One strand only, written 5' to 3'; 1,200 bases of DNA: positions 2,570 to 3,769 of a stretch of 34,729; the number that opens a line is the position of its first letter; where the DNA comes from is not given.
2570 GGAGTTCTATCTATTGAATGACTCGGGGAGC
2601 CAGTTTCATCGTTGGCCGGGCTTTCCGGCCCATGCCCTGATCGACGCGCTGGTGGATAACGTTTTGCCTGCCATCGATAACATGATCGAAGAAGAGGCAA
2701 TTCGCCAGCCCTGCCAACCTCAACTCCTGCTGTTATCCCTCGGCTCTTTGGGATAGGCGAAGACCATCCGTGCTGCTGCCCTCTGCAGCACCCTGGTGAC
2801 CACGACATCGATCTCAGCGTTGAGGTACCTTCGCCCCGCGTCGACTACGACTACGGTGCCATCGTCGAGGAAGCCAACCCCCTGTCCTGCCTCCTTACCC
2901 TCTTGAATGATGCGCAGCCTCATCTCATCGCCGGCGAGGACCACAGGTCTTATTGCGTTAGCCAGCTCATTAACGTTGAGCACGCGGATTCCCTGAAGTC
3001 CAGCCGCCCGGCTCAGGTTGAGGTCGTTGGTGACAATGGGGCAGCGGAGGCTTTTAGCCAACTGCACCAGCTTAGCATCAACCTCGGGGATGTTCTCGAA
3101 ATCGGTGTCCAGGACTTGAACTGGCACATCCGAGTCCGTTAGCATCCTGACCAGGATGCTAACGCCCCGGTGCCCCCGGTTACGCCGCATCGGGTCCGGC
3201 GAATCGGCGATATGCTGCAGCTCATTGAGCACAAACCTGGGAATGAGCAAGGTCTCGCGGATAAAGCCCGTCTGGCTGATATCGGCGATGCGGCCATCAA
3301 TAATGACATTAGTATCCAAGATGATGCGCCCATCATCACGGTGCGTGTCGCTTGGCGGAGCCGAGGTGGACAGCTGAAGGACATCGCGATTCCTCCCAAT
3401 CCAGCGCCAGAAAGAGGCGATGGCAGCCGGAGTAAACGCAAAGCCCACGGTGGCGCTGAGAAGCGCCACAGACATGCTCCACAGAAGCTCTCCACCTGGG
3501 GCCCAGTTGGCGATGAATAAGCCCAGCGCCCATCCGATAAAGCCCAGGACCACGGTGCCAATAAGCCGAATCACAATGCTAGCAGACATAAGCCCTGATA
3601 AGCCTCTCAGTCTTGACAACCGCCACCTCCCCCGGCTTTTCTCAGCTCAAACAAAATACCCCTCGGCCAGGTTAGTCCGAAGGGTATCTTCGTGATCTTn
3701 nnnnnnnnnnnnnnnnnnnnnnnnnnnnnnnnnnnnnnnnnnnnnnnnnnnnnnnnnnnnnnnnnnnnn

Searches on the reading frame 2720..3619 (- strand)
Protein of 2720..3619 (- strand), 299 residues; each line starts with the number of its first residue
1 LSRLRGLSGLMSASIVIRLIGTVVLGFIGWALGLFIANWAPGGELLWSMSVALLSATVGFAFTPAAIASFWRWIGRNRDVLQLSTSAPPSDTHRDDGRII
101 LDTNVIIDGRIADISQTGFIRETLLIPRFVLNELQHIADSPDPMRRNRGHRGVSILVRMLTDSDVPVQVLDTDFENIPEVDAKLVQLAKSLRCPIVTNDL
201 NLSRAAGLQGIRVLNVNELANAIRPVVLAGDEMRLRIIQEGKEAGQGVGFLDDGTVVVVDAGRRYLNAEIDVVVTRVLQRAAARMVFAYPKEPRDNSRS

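Call 6: search_protein_families(library=pfam, proteins=[window:2720-3619:-], max_evalue=0.01)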
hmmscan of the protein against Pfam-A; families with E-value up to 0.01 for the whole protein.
window:2720-3619:- (299 aa): 2 families
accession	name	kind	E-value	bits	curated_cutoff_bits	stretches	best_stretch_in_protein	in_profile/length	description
PF01850.27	PIN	-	1.4e-07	32.6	23.6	1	99-207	1-119/120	PIN domain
PF13638.12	PIN_4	-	0.00017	22.3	21.9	1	99-215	1-130/132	PIN domain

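Call 7: search_protein_families(library=ncbifam, proteins=[window:2720-3619:-], max_evalue=0.01)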
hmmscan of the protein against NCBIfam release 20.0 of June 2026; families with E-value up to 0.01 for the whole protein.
window:2720-3619:- (299 aa): 1 family
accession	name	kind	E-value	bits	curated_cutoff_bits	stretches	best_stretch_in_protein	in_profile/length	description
NF010335.0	PRK13764.1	equivalog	1.5e-07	30.4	340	1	98-219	5-133/613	ATPase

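Call 11: find_homologous_proteins(query=window:2720-3619:-)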
Query window:2720-3619:- (299 aa): 7999 proteins with E <= 0.001 among 8000 candidates; the best 120 are listed.
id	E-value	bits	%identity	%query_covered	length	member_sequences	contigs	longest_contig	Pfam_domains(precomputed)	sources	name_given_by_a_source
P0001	3.9e-167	573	92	97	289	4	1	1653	PF01850.28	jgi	jgi:uncharacterized protein YacL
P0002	1.5e-130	453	76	75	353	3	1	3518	PF01850.28,PF27675.1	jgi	jgi:uncharacterized protein YacL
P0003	6.4e-129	447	78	73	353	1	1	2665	PF01850.28,PF27675.1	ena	-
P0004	1.5e-128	446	78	73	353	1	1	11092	PF01850.28,PF27675.1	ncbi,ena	-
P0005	2.0e-128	446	78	73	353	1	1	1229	PF01850.28,PF27675.1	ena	-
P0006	3.8e-128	445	78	73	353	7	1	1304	PF01850.28,PF27675.1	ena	-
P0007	1.8e-127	442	77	73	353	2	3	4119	PF01850.28,PF27675.1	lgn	-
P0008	5.8e-126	438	77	73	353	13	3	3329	PF01850.28,PF27675.1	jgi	jgi:uncharacterized protein YacL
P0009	5.1e-125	434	77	73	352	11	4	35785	PF01850.28,PF27675.1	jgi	-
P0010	4.3e-114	399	53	96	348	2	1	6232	PF01850.28,PF27675.1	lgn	-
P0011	7.6e-114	398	73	74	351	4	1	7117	PF01850.28,PF27675.1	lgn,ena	-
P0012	4.1e-112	392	71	75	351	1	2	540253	PF01850.28,PF27675.1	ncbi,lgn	-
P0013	5.7e-106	372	65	82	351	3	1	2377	PF01850.28,PF27675.1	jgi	jgi:uncharacterized protein YacL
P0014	5.1e-95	336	70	73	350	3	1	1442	PF01850.28,PF27675.1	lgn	-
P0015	3.9e-94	333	69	75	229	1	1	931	PF01850.28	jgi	jgi:uncharacterized protein YacL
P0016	3.8e-93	330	50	94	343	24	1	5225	PF01850.28,PF27675.1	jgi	-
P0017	1.6e-91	325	53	99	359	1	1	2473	PF01850.28,PF27675.1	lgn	-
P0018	2.6e-91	324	51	92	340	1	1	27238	PF01850.28,PF27675.1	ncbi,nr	ncbi:PIN domain nuclease [Dehalococcoidia bacterium]|nr:PIN domain nuclease [Dehalococcoidia bacteri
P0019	3.6e-91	323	67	73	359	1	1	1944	PF01850.28,PF27675.1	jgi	jgi:uncharacterized protein YacL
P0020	3.8e-91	323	48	95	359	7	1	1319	PF01850.28,PF27675.1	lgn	-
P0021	7.0e-91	322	54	92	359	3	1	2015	PF01850.28,PF27675.1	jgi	-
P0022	1.6e-90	321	64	73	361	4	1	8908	PF01850.28,PF27675.1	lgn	-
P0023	1.8e-90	321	65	73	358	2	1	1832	PF01850.28,PF27675.1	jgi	jgi:uncharacterized protein YacL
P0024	2.1e-90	321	61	79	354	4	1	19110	PF01850.28,PF27675.1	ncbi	ncbi:PIN/TRAM domain-containing protein [Chloroflexota bacterium]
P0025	3.0e-90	320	53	92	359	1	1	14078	PF01850.28,PF27675.1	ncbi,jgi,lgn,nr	ncbi:MAG: PIN domain nuclease [Chloroflexi bacterium]|nr:PIN domain nuclease [Chloroflexota bacteriu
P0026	3.4e-90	320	52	99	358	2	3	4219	PF01850.28,PF27675.1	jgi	jgi:uncharacterized protein YacL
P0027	3.4e-90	320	66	73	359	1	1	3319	PF01850.28,PF27675.1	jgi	-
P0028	5.6e-90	319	53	99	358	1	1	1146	PF01850.28,PF27675.1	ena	-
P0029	6.3e-90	319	54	92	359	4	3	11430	PF01850.28,PF27675.1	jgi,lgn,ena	-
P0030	7.1e-90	319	49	94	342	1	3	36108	PF01850.28,PF27675.1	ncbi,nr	ncbi:MAG: PIN/TRAM domain-containing protein [Dehalococcoidia bacterium]|nr:putative PIN and TRAM-do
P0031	7.2e-90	319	63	75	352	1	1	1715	PF01850.28,PF27675.1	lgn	-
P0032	8.8e-90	319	72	67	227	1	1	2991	PF01850.28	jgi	jgi:uncharacterized protein YacL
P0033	8.8e-90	319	53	96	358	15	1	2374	PF01850.28,PF27675.1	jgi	jgi:uncharacterized protein YacL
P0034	1.0e-89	319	53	99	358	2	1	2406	PF01850.28,PF27675.1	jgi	jgi:uncharacterized protein YacL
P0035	1.2e-89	318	64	75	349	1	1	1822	PF01850.28,PF27675.1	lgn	-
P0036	1.6e-89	318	62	75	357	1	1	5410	PF01850.28,PF27675.1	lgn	-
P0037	1.6e-89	318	66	72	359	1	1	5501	PF01850.28,PF27675.1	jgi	jgi:uncharacterized protein YacL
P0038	1.9e-89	318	62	72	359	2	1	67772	PF01850.28,PF27675.1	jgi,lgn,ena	-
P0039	2.1e-89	318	50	95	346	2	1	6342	PF27675.1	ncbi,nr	ncbi:MAG: putative PIN and TRAM-domain containing protein YacL [Chloroflexi bacterium]|nr:putative P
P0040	2.4e-89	317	65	71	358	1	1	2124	PF01850.28,PF27675.1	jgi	-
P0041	2.4e-89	317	66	74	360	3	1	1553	PF01850.28,PF27675.1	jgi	-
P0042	2.6e-89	317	65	74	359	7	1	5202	PF01850.28,PF27675.1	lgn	-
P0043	2.6e-89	317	52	99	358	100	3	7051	PF01850.28,PF27675.1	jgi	jgi:uncharacterized protein YacL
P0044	2.7e-89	317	49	94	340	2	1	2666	PF01850.28,PF27675.1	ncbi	-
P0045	4.1e-89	317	55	92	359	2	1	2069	PF01850.28,PF27675.1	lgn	-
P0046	4.8e-89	316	55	90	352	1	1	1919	PF01850.28,PF27675.1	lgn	-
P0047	7.6e-89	316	54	93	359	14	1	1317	PF01850.28,PF27675.1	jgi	jgi:uncharacterized protein YacL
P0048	1.3e-88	315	54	91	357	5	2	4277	PF01850.28,PF27675.1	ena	-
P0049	1.4e-88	315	59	84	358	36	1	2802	PF01850.28,PF27675.1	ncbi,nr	ncbi:MAG: PIN domain nuclease [Chloroflexi bacterium]|nr:PIN domain nuclease [Chloroflexota bacteriu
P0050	2.3e-88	314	48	94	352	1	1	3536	PF01850.28,PF27675.1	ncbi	-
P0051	3.3e-88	314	47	94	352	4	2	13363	PF01850.28,PF27675.1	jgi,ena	-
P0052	3.3e-88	314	65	72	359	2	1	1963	PF01850.28,PF27675.1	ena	-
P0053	5.5e-88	313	54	93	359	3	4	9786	PF01850.28,PF27675.1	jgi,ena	-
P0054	6.0e-88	313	48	94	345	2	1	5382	PF01850.28,PF27675.1,PF13638.13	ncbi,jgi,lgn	-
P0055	6.5e-88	313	64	73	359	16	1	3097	PF01850.28,PF27675.1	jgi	-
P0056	8.5e-88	312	65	74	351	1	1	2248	PF01850.28,PF27675.1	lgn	-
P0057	9.2e-88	312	65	72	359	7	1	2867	PF01850.28,PF27675.1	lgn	-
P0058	9.6e-88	312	63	73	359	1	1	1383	PF01850.28,PF27675.1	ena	-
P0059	1.0e-87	312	64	73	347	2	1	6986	PF01850.28,PF27675.1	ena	-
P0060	1.4e-87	312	52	99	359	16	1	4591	PF01850.28,PF27675.1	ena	-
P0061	1.4e-87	312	64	71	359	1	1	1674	PF01850.28,PF27675.1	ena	-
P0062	1.6e-87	311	61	77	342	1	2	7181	PF01850.28,PF27675.1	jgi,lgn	jgi:uncharacterized protein YacL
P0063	1.6e-87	311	64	73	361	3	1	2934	PF01850.28,PF27675.1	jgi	jgi:uncharacterized protein YacL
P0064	1.7e-87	311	54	90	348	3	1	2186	PF01850.28,PF27675.1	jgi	-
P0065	1.8e-87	311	54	91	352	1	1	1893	PF01850.28,PF27675.1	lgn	-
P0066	2.2e-87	311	53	100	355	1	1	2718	PF01850.28,PF27675.1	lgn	-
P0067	2.5e-87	311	53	91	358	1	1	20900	PF01850.28,PF27675.1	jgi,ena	-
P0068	3.2e-87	310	61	79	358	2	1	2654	PF01850.28,PF27675.1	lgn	-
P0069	3.4e-87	310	69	65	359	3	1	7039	PF01850.28,PF27675.1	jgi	jgi:uncharacterized protein YacL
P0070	3.6e-87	310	47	94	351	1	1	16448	PF01850.28,PF27675.1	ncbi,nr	ncbi:MAG: PIN domain nuclease [Chloroflexi bacterium]|nr:PIN domain nuclease [Chloroflexota bacteriu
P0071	3.8e-87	310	55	92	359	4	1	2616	PF01850.28,PF27675.1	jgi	jgi:uncharacterized protein YacL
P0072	4.5e-87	310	55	92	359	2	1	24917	PF01850.28,PF27675.1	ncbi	-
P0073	5.5e-87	310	53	98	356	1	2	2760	PF01850.28,PF27675.1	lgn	-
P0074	6.2e-87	309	65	74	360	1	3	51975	PF27675.1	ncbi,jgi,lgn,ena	-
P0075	9.8e-87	309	52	92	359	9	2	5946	PF01850.28,PF27675.1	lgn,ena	-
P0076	1.0e-86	309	59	79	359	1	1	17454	PF01850.28,PF27675.1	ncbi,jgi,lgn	-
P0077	1.5e-86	308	63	75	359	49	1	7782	PF01850.28,PF27675.1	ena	-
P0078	2.5e-86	307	63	72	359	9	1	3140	PF27675.1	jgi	jgi:uncharacterized protein YacL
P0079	2.7e-86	307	66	66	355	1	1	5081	PF01850.28,PF27675.1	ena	-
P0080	2.8e-86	307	70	66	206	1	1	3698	PF01850.28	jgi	-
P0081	2.9e-86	307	62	71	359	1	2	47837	PF27675.1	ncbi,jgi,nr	ncbi:MAG: PIN domain nuclease [Dehalococcoidia bacterium]|nr:MAG: PIN domain nuclease [Dehalococcoid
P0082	4.6e-86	307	56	88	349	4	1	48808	PF01850.28,PF27675.1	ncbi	-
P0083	4.7e-86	307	71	67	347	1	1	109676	PF01850.28,PF27675.1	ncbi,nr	ncbi:MAG: PIN domain nuclease [Chloroflexi bacterium]|nr:PIN domain nuclease [Chloroflexota bacteriu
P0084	4.8e-86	307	55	91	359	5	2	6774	PF27675.1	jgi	-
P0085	8.5e-86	306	68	65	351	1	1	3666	PF01850.28,PF27675.1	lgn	-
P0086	8.6e-86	306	51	99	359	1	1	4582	PF01850.28,PF27675.1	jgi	jgi:uncharacterized protein YacL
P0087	1.0e-85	306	64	71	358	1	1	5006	PF01850.28,PF27675.1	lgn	-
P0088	1.2e-85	305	62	73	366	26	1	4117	PF01850.28,PF27675.1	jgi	-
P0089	1.2e-85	305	63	73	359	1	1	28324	PF27675.1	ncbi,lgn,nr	ncbi:MAG: PIN domain nuclease [Dehalococcoidia bacterium]|nr:PIN domain nuclease [Dehalococcoidia ba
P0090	1.5e-85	305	56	92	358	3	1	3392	PF01850.28,PF27675.1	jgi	-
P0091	2.0e-85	305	53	93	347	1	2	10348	PF01850.28,PF27675.1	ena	-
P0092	2.2e-85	304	64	73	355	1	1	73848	PF01850.28,PF27675.1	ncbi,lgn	-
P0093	2.4e-85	304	63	65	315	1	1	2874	PF01850.28,PF27675.1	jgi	-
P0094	2.5e-85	304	46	94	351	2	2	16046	PF01850.28,PF27675.1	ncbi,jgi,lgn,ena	-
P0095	2.7e-85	304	57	89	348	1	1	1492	PF01850.28,PF27675.1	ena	-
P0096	4.0e-85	304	56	79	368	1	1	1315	PF27675.1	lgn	-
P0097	4.6e-85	303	61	73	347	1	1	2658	PF01850.28,PF27675.1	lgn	-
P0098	5.0e-85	303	63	71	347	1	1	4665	PF01850.28,PF27675.1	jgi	jgi:uncharacterized protein YacL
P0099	5.2e-85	303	61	70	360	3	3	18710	PF01850.28,PF27675.1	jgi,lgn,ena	-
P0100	5.7e-85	303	65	72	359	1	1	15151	PF27675.1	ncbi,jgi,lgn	-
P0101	7.6e-85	303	46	94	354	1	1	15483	PF27675.1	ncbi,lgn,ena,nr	ncbi:MAG: PIN domain nuclease [Chloroflexota bacterium]|nr:PIN domain nuclease [Chloroflexota bacter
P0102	1.1e-84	302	68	68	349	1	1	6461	PF01850.28,PF27675.1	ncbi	ncbi:MAG: PIN domain-containing protein [Chloroflexota bacterium]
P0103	2.3e-84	301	51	99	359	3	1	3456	PF01850.28,PF27675.1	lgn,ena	-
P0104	2.4e-84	301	69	65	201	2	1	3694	PF01850.28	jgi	jgi:uncharacterized protein YacL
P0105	2.7e-84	301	62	75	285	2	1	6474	PF01850.28,PF27675.1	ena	-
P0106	2.7e-84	301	53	91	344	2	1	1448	PF01850.28,PF27675.1,PF01938.27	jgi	jgi:uncharacterized protein YacL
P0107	3.3e-84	301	62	79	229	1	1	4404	PF01850.28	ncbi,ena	-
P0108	3.6e-84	300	56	83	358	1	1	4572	PF27675.1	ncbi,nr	ncbi:MAG: PIN domain nuclease [Chloroflexi bacterium]|nr:PIN domain nuclease [Chloroflexota bacteriu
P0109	6.3e-84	300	53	90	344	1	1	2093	PF01850.28,PF27675.1,PF01938.27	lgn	-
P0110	1.2e-83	299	53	89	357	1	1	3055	PF01850.28,PF27675.1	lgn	-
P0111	1.2e-83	299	47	94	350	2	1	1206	PF01850.28,PF27675.1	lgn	-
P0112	1.7e-83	298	64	73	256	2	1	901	PF01850.28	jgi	-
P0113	1.8e-83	298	60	77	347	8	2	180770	PF01850.28,PF27675.1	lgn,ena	-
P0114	1.9e-83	298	54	89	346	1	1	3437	PF01850.28,PF27675.1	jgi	jgi:uncharacterized protein YacL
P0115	2.2e-83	298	46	94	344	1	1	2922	PF01850.28,PF27675.1,PF01938.27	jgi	jgi:uncharacterized protein YacL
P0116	2.9e-83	297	59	76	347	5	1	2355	PF01850.28,PF27675.1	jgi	jgi:uncharacterized protein YacL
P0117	3.1e-83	297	61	74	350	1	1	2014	PF01850.28,PF27675.1,PF01938.27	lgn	-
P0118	3.7e-83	297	46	94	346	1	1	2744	PF01850.28,PF27675.1,PF01938.27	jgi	jgi:uncharacterized protein YacL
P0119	5.1e-83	297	55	88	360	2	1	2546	PF01850.28,PF27675.1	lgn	-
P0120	5.2e-83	297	60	79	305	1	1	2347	PF01850.28,PF27675.1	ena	-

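Call 12: find_encoding_contigs(protein=P0009, flank=4000, max_places=4)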
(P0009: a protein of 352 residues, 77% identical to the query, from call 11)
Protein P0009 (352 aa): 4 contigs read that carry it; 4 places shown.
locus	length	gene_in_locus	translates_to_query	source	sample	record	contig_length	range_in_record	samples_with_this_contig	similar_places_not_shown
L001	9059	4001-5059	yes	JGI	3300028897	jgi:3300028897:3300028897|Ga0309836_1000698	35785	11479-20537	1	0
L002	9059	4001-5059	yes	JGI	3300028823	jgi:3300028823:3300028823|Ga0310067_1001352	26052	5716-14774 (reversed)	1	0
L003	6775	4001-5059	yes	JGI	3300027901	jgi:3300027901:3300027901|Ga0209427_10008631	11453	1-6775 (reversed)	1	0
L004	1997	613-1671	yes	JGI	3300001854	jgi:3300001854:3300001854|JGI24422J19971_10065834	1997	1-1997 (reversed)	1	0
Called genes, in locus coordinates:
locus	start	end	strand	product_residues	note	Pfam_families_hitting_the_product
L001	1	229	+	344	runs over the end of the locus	PF00154:RecA_N, PF08423:Rad51, PF06745:ATPase (weak), PF27531:MT3502_N (weak), PF21096:RecA_C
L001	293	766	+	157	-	PF21982:RecX_HTH1, PF02631:RecX_HTH2, PF21981:RecX_HTH3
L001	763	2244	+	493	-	PF12072:RNase_Y_N, PF00013:KH_1 (weak), PF01966:HD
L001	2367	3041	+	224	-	PF13277:YmdB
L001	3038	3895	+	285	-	PF02811:PHP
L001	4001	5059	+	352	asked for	PF27675:YCF81_N, PF01850:PIN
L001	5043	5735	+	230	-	PF01128:IspD, PF12804:NTP_transf_3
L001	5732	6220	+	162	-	PF02542:YgbB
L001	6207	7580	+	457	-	PF01406:tRNA-synt_1e, PF01921:tRNA-synt_1f (faint), PF00133:tRNA-synt_1 (faint), PF09334:tRNA-synt_1g, PF09190:DALR_2, PF23493:CysS_C (weak)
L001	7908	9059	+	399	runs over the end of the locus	PF00009:GTP_EFTU, PF03144:GTP_EFTU_D2, PF03143:GTP_EFTU_D3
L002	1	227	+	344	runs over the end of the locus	PF00154:RecA_N, PF08423:Rad51, PF06745:ATPase (weak), PF27531:MT3502_N (weak), PF21096:RecA_C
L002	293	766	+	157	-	PF21982:RecX_HTH1, PF02631:RecX_HTH2, PF21981:RecX_HTH3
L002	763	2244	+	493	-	PF12072:RNase_Y_N, PF00013:KH_1 (weak), PF01966:HD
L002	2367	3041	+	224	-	PF13277:YmdB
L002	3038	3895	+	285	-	PF02811:PHP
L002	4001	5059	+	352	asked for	PF27675:YCF81_N, PF01850:PIN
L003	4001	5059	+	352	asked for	PF27675:YCF81_N, PF01850:PIN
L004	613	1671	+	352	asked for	PF27675:YCF81_N, PF01850:PIN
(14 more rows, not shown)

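Call 13: find_encoding_contigs(protein=P0012, flank=4000, max_places=3)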
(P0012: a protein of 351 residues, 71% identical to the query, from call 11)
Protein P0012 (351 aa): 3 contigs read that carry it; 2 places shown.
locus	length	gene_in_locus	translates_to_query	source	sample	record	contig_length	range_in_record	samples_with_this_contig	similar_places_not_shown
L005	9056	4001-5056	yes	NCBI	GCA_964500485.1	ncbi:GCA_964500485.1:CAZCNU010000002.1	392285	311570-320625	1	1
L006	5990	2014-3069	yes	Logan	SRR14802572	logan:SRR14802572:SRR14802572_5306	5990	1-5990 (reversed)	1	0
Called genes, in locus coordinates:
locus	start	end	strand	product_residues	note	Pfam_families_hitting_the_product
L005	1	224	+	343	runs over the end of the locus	PF00154:RecA_N, PF08423:Rad51, PF06745:ATPase (weak), PF13481:AAA_25 (faint), PF21096:RecA_C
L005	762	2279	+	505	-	PF12072:RNase_Y_N, PF00013:KH_1 (weak), PF01966:HD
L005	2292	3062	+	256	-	PF00149:Metallophos, PF13277:YmdB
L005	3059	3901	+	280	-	PF02811:PHP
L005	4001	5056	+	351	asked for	PF27675:YCF81_N, PF01850:PIN (weak)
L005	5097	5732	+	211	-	PF01128:IspD, PF12804:NTP_transf_3 (weak)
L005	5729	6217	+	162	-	PF02542:YgbB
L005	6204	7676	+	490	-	PF01406:tRNA-synt_1e, PF01921:tRNA-synt_1f (faint), PF09334:tRNA-synt_1g, PF00133:tRNA-synt_1 (weak), PF09190:DALR_2, PF23493:CysS_C (weak)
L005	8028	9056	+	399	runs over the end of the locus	PF00009:GTP_EFTU, PF03144:GTP_EFTU_D2, PF03143:GTP_EFTU_D3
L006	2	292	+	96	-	?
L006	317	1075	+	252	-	PF00149:Metallophos (weak), PF13277:YmdB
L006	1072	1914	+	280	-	PF02811:PHP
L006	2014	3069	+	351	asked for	PF27675:YCF81_N, PF01850:PIN (weak)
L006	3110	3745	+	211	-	PF01128:IspD, PF12804:NTP_transf_3 (weak)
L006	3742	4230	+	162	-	PF02542:YgbB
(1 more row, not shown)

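Call 14: find_encoding_contigs(protein=P0001, flank=4000, max_places=3)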
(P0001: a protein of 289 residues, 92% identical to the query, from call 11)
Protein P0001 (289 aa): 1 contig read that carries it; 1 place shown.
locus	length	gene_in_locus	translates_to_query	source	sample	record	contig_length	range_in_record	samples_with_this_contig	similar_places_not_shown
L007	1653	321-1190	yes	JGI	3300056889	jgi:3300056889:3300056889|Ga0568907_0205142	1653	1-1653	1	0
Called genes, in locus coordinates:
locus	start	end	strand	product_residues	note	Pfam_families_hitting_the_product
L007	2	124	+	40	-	?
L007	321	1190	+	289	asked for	PF01850:PIN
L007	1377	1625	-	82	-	PF01541:GIY-YIG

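Call 19: find_related_loci(query=window:2720-3589:-, collection=genome_contigs, flank=3000)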
Query window:2720-3589:- (289 aa) in genome_contigs; peptide patterns used: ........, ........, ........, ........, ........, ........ (x = any residue, [..] = any of these).
599 stretches matched a pattern (row limit reached: there are more); 506 encode a relative of the query (tblastn E <= 1e-3); the best 80 are kept; 80 distinct loci.
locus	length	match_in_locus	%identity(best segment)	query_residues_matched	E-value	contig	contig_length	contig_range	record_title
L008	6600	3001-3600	71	82-281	4e-93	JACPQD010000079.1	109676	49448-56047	MAG: Chloroflexi bacterium isolate NC_groundwater_644_Ag_B-0.1um_60_123 B_1_S1_Biohub_coassembly_k141_4455598, whole gen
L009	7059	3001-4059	45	1-284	1e-86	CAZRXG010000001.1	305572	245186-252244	MAG TPA_asm: uncultured Anaerolineae bacterium isolate binchicken_co178_148 genome assembly, contig: NODE_49_length_3055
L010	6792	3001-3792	50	6-282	7e-84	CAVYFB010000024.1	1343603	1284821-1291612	MAG: uncultured Chloroflexia bacterium isolate MFD00991.bin.2.51 genome assembly, contig: contig_9164, whole genome shot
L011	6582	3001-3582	62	89-282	3e-83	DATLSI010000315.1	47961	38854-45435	MAG TPA_asm: Ktedonobacteraceae bacterium isolate SMAG_U13926 k141_86161, whole genome shotgun sequence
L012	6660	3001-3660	63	70-286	2e-83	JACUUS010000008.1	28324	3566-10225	MAG: Dehalococcoidia bacterium isolate Kmv37 NODE_769_length_28324_cov_7.690368, whole genome shotgun sequence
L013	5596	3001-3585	63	88-282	3e-83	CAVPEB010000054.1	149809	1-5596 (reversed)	MAG: uncultured Chloroflexia bacterium isolate MFD00008.bin.2.120 genome assembly, contig: contig_51687, whole genome sh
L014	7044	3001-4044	46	1-281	2e-82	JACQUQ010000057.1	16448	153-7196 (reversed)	MAG: Chloroflexi bacterium isolate NC_groundwater_1441_Ag_S-0.65um_68_29 S_p65_S5_coassembly_k141_1218316, whole genome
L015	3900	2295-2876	62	89-282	6e-83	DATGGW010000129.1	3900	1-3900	MAG TPA_asm: Ktedonobacteraceae bacterium isolate SMAG_U9764 k141_181154, whole genome shotgun sequence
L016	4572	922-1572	65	70-283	4e-82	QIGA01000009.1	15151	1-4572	MAG: Chloroflexi bacterium isolate SZUA-161 Ga0063294_10001553, whole genome shotgun sequence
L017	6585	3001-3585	62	88-282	4e-82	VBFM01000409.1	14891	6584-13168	MAG: Chloroflexi bacterium isolate CF_52 14_1009_12_20cm_scaffold_3189, whole genome shotgun sequence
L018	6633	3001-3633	58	80-282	7e-82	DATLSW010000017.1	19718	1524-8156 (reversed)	MAG TPA_asm: Ktedonobacteraceae bacterium isolate SMAG_U13940 k141_368133, whole genome shotgun sequence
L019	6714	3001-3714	58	52-281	2e-81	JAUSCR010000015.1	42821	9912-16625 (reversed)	MAG: Dehalococcoidia bacterium isolate E14_concoct.bin.151_sub E14_k141_6321, whole genome shotgun sequence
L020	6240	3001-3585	63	88-282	5e-83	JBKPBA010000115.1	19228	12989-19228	MAG: Chloroflexota bacterium isolate GB_EKS_MAG_00091 GB_EKS_000000531147, whole genome shotgun sequence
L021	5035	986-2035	43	1-281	2e-80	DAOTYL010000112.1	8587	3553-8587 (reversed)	MAG TPA_asm: Anaerolineae bacterium isolate H24_340 k119_2167010, whole genome shotgun sequence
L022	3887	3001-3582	62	89-282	3e-80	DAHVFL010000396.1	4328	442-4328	MAG TPA_asm: Chloroflexota bacterium isolate clean293 NODE_396_length_4328_cov_4.381338, whole genome shotgun sequence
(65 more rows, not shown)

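Call 23: find_related_loci(query=window:2720-3589:-, collection=metagenome_contigs, flank=2500)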
Query window:2720-3589:- (289 aa) in metagenome_contigs; peptide patterns used: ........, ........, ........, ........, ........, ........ (x = any residue, [..] = any of these).
600 stretches matched a pattern (row limit reached: there are more); 536 encode a relative of the query (tblastn E <= 1e-3); the best 80 are kept; 80 distinct loci.
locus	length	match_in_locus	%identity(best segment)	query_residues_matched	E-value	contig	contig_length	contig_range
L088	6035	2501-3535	77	1-282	1e-111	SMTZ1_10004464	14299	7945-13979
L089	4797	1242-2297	54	1-283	4e-91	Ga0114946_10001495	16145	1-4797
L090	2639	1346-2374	70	1-282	2e-92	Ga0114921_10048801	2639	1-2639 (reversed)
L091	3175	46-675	59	66-282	1e-87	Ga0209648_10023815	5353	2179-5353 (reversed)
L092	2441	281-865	64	88-282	7e-89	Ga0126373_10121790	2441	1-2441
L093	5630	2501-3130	58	66-282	8e-86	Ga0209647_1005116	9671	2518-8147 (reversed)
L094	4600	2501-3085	63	88-282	1e-85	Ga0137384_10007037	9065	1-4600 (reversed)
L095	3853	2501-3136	58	66-282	2e-85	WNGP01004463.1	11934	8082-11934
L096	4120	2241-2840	62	88-287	3e-85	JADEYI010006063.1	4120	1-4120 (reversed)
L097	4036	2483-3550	54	1-287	2e-84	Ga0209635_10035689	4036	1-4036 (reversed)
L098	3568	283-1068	48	6-282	2e-84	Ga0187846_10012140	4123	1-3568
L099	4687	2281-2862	64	88-281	8e-84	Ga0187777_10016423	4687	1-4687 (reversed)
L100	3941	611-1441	53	16-288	6e-84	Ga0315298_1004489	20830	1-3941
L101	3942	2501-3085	63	88-282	1e-83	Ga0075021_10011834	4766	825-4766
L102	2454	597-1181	63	88-282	7e-86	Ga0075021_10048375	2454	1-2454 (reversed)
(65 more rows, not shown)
